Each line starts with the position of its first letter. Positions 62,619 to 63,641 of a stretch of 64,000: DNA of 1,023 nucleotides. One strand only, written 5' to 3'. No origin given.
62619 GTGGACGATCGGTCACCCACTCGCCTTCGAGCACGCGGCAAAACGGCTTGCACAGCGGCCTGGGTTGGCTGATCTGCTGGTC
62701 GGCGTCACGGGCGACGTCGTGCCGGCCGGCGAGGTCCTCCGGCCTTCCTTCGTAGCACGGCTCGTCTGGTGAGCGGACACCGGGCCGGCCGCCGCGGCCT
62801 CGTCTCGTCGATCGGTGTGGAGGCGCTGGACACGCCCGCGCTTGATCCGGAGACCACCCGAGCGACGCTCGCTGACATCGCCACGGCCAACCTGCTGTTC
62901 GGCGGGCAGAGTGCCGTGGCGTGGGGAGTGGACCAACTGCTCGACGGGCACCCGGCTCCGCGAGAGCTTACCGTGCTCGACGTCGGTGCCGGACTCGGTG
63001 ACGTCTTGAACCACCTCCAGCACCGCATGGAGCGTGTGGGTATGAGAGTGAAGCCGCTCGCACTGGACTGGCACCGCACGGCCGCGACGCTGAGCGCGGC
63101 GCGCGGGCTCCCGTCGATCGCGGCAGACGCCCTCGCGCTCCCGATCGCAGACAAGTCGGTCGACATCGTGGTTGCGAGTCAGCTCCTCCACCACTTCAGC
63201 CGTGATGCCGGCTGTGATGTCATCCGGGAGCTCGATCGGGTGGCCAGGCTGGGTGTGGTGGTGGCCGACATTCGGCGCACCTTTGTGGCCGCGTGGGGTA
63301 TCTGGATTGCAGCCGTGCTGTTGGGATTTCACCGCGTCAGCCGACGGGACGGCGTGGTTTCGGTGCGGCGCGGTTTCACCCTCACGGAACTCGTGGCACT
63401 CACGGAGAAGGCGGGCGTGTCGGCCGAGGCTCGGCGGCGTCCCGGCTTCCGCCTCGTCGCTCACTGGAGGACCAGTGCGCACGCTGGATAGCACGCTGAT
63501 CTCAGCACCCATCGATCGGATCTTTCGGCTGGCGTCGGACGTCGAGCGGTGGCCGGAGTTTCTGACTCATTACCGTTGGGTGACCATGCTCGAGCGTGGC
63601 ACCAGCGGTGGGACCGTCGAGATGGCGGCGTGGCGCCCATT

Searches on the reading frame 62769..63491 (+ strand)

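Call 46: search_protein_families(library=pfam, proteins=[window:62769-63491:+], max_evalue=0.01)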
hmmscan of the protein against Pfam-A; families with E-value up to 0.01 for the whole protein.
window:62769-63491:+ (240 aa): 6 families
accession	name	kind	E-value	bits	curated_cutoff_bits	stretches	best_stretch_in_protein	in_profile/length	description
PF08241.18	Methyltransf_11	-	1.4e-10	42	21.2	1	70-162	1-90/95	Methyltransferase domain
PF13649.12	Methyltransf_25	-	7.9e-10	39.7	27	1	69-160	1-94/97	Methyltransferase domain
PF08242.18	Methyltransf_12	-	2.3e-05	25.5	30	1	70-159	1-92/98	Methyltransferase domain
PF13847.12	Methyltransf_31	-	2.4e-05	24.5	27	1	66-164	4-106/145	Methyltransferase domain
PF07021.18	MetW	-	0.0041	17.2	21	1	68-164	16-107/193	Methionine biosynthesis protein MetW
PF05148.21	Methyltransf_8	-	0.0099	16.2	27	0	117-193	109-184/219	Hypothetical methyltransferase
